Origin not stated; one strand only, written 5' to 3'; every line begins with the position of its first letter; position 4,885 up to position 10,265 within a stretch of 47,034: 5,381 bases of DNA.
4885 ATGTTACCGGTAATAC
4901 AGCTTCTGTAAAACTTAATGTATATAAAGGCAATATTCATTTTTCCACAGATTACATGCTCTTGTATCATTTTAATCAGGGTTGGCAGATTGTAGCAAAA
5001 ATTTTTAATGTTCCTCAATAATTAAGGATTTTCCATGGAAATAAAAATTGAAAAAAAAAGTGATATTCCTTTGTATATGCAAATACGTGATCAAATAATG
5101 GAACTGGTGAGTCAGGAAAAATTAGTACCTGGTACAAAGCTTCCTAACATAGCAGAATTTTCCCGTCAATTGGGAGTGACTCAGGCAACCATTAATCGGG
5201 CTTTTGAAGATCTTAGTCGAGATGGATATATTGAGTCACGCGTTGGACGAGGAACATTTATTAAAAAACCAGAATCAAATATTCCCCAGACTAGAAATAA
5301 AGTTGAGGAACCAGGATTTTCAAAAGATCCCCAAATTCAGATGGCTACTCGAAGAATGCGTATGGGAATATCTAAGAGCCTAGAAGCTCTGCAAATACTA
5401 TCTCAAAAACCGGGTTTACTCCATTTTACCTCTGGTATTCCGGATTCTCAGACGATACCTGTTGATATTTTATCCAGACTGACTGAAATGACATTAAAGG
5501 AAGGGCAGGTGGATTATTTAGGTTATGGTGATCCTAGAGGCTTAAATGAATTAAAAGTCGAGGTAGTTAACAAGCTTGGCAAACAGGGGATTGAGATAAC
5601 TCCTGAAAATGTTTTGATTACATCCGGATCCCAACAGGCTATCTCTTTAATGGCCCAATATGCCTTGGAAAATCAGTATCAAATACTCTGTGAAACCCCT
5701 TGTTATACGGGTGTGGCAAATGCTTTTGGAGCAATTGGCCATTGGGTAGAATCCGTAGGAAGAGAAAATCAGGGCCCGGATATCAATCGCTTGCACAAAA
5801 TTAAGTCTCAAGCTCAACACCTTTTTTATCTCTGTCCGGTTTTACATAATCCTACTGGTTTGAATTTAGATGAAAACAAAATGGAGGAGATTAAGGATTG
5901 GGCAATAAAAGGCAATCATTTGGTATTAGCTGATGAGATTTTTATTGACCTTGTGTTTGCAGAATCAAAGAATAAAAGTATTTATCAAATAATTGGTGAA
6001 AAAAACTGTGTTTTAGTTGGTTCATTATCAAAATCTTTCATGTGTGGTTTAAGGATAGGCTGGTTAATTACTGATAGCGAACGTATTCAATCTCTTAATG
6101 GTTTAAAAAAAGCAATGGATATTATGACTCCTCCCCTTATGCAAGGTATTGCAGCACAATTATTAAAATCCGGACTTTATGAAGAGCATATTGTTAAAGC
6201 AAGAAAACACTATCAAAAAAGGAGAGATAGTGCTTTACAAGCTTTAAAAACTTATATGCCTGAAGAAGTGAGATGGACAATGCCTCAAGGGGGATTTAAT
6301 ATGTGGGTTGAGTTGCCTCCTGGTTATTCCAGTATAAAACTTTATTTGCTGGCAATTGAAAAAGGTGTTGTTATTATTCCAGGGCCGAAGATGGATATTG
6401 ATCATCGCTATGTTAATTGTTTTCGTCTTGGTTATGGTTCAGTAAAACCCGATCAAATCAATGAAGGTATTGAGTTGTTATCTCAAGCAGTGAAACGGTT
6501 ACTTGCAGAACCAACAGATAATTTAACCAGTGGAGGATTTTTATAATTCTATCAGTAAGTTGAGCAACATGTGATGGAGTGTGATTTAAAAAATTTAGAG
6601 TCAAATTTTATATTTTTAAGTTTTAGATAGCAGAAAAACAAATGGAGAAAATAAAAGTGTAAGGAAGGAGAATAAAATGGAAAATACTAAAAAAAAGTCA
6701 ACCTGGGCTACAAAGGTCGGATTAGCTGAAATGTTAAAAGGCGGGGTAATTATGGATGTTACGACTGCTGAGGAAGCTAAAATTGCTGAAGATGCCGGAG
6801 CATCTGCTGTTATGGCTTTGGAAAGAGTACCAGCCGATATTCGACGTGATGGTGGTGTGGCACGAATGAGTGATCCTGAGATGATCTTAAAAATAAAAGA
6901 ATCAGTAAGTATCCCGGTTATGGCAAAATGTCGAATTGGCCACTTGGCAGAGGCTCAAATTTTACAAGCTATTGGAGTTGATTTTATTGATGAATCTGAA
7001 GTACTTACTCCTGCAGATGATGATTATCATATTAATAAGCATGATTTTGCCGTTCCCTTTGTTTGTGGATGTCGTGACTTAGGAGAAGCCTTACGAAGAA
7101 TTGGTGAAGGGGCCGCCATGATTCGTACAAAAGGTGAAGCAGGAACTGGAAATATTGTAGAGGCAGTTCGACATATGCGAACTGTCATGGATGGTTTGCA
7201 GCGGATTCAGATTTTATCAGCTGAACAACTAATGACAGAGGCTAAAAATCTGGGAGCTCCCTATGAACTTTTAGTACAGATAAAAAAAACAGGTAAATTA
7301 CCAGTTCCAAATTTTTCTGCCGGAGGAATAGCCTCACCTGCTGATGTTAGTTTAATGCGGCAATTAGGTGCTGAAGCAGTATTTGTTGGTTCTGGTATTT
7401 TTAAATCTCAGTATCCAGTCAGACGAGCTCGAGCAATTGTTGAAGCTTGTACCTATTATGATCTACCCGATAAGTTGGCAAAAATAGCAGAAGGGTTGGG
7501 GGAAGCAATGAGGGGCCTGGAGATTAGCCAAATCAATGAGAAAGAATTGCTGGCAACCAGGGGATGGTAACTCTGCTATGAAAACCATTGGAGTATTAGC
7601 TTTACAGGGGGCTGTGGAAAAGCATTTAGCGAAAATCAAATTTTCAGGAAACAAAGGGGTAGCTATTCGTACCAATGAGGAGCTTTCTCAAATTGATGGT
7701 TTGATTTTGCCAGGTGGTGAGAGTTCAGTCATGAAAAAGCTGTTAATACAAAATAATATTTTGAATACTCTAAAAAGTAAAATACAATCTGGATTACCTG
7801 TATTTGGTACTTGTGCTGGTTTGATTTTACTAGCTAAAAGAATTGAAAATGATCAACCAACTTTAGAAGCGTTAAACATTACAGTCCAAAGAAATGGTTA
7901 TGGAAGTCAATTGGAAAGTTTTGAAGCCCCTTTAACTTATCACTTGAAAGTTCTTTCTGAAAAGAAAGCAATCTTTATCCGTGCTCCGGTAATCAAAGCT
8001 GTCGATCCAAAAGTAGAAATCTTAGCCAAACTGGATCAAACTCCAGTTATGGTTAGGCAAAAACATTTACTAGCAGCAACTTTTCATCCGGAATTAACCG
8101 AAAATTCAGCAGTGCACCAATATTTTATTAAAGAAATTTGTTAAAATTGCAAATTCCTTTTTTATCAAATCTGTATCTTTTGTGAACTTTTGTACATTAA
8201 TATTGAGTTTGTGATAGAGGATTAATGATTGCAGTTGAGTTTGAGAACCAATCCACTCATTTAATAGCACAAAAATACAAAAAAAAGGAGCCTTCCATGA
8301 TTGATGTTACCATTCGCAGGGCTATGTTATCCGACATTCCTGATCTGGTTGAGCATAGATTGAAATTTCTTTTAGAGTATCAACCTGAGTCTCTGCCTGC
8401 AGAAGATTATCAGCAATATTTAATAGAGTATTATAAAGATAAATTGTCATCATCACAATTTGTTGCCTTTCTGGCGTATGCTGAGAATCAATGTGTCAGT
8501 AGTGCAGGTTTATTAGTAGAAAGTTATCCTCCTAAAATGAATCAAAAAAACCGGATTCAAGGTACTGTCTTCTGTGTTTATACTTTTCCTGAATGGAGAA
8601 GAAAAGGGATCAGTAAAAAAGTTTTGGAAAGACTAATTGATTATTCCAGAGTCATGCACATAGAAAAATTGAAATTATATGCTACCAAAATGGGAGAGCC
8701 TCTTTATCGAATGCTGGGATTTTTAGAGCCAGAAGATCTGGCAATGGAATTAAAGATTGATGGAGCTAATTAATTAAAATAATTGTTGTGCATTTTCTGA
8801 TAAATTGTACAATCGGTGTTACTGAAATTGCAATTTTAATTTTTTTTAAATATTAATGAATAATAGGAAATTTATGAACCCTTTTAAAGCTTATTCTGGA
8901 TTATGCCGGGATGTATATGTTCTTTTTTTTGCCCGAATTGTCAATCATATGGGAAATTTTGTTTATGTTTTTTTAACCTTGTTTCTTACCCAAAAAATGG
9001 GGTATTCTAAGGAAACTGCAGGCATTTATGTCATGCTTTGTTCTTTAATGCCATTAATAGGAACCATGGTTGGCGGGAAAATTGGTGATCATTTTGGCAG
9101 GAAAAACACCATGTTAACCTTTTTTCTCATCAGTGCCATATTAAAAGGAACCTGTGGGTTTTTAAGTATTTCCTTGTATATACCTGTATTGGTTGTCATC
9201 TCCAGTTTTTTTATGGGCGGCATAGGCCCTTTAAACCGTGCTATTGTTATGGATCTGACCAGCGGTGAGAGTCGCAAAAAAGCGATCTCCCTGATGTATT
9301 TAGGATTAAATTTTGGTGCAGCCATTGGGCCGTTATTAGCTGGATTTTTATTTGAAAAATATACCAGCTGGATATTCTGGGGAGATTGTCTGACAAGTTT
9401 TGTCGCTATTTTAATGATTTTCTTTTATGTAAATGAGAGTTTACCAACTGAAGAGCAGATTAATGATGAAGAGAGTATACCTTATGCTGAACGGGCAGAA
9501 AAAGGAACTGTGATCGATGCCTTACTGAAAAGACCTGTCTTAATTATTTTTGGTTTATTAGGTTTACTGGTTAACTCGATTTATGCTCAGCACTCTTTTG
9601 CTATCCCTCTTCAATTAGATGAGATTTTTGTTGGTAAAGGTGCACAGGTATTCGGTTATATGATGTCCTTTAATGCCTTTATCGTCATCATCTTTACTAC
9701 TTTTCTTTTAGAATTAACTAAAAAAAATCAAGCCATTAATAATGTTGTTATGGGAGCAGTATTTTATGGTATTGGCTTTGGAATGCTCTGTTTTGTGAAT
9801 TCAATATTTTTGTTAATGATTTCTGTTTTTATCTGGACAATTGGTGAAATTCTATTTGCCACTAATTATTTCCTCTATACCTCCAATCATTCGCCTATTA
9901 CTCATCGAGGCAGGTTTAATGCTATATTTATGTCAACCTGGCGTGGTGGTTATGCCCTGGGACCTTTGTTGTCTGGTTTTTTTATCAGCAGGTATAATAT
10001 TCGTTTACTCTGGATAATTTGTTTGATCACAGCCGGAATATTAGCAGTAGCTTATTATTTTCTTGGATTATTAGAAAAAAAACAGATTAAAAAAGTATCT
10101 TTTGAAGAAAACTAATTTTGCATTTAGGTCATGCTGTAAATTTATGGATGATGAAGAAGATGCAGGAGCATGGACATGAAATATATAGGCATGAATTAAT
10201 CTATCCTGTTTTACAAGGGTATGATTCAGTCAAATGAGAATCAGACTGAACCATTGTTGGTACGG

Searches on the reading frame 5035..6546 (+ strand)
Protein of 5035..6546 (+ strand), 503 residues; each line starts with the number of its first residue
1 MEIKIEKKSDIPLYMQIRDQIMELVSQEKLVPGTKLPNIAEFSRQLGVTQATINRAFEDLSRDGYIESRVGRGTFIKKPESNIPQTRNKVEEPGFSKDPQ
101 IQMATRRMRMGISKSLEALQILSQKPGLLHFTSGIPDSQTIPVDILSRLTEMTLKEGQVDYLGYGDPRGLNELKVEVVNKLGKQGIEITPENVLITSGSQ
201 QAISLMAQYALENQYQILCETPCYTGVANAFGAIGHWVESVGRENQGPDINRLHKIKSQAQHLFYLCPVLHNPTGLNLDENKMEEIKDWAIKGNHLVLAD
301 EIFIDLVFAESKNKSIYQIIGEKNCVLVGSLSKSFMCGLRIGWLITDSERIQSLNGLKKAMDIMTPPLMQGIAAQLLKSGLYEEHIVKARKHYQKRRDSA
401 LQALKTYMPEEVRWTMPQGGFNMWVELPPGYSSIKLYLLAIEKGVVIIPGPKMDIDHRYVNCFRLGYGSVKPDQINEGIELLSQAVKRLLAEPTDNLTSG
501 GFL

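Call 31: search_protein_families(library=pfam, proteins=[window:5035-6546:+], max_evalue=0.001)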
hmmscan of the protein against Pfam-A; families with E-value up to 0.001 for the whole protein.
window:5035-6546:+ (503 aa): 4 families
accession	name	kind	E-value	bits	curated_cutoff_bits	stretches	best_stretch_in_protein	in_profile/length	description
PF00155.27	Aminotran_1_2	-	5.5e-38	131.5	19.7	1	156-480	30-359/361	Aminotransferase class I and II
PF00392.27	GntR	-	8.6e-13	48.2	27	1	13-76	1-64/64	Bacterial regulatory proteins, gntR family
PF13545.12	HTH_Crp_2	-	0.00017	21.9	27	1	41-80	27-65/70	Crp-like helix-turn-helix domain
PF08279.18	HTH_11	-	0.00091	19.5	25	0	39-73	18-53/55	HTH domain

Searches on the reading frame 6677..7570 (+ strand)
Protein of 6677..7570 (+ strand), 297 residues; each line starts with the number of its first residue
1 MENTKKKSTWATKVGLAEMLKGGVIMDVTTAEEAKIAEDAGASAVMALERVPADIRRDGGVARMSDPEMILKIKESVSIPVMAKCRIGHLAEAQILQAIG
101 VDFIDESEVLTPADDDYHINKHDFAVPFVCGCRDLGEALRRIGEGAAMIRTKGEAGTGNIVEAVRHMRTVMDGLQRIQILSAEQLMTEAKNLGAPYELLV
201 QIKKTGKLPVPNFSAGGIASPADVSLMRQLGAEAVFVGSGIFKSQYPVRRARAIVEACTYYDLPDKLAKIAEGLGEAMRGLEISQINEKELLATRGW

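Call 31: search_protein_families(library=pfam, proteins=[window:6677-7570:+], max_evalue=0.001)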
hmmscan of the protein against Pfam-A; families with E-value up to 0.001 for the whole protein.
window:6677-7570:+ (297 aa): 3 families
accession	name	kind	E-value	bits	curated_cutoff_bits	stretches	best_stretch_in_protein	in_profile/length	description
PF01680.23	SOR_SNZ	-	2.1e-106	354.8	27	1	11-215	3-207/207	SOR/SNZ family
PF05690.20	ThiG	-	4.8e-07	29.8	23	0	209-258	175-224/247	Thiazole biosynthesis protein ThiG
PF00977.27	His_biosynth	-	0.00015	21.7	23.6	0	192-245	175-226/228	Histidine biosynthesis protein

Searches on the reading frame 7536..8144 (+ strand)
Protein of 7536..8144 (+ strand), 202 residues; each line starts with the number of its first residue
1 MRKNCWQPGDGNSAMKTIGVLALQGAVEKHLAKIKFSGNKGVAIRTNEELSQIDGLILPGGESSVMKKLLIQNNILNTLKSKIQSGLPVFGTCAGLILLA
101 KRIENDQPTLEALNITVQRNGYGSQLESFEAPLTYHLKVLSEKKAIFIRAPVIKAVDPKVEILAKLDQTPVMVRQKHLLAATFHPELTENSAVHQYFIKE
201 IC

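Call 31: search_protein_families(library=pfam, proteins=[window:7536-8144:+], max_evalue=0.001)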
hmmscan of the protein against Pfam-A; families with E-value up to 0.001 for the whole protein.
window:7536-8144:+ (202 aa): 5 families
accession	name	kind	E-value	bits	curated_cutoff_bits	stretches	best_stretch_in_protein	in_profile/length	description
PF01174.25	SNO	-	3.2e-53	180.8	27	1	20-201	1-186/188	SNO glutamine amidotransferase family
PF07685.20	GATase_3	-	1.3e-09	38.4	27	1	43-107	29-96/196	CobB/CobQ-like glutamine amidotransferase domain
PF03575.23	Peptidase_S51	-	3.4e-06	27.3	23.9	1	48-107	78-137/206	Peptidase family S51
PF00117.34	GATase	-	1.5e-05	25.2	22.8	1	48-197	38-183/190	Glutamine amidotransferase class-I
PF01965.30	DJ-1_PfpI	-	9e-05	22.8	26.6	1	37-101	41-109/165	DJ-1/PfpI family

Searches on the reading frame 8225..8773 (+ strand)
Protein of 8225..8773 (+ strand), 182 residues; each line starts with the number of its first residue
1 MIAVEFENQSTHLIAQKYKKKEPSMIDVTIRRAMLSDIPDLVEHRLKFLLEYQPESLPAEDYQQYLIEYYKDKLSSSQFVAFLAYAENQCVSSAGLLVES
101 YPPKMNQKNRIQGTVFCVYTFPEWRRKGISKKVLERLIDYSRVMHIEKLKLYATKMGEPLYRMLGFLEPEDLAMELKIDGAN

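Call 31: search_protein_families(library=pfam, proteins=[window:8225-8773:+], max_evalue=0.001)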
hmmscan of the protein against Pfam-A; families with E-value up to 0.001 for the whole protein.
window:8225-8773:+ (182 aa): 4 families
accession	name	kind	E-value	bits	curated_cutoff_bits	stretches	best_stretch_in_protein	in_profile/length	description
PF00583.31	Acetyltransf_1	-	3.8e-07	30.8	20.7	1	55-166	10-116/116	Acetyltransferase (GNAT) family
PF13673.13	Acetyltransf_10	-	9.1e-06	26.1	23.6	1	68-167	20-108/128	Acetyltransferase (GNAT) domain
PF13508.13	Acetyltransf_7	-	2.4e-05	25.1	27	1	82-166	6-82/84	Acetyltransferase (GNAT) domain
PF13527.13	Acetyltransf_9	-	8.1e-05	23.1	25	1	56-166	20-124/127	Acetyltransferase (GNAT) domain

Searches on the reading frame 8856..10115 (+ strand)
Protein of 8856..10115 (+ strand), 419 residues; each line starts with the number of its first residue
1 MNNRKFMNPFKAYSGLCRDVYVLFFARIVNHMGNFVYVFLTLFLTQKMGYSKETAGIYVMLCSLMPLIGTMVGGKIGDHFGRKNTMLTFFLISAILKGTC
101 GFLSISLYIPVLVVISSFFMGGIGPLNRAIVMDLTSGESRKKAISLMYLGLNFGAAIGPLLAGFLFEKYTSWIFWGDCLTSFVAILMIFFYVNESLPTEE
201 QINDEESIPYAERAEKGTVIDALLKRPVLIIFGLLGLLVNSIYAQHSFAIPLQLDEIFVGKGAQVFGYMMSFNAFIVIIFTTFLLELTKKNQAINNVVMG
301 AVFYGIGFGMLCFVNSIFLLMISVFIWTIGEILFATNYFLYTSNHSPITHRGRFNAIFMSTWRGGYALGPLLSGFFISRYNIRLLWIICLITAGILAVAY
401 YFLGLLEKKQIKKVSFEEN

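Call 31: search_protein_families(library=pfam, proteins=[window:8856-10115:+], max_evalue=0.001)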
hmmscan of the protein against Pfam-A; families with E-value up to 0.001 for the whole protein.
window:8856-10115:+ (419 aa): 2 families
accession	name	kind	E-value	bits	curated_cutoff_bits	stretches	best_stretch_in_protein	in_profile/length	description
PF07690.21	MFS_1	-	6.5e-53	180.3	33.4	2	23-358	1-335/347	Major Facilitator Superfamily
PF05977.19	MFS_3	-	1.6e-11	43.8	27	1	18-403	9-393/524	Transmembrane secretion effector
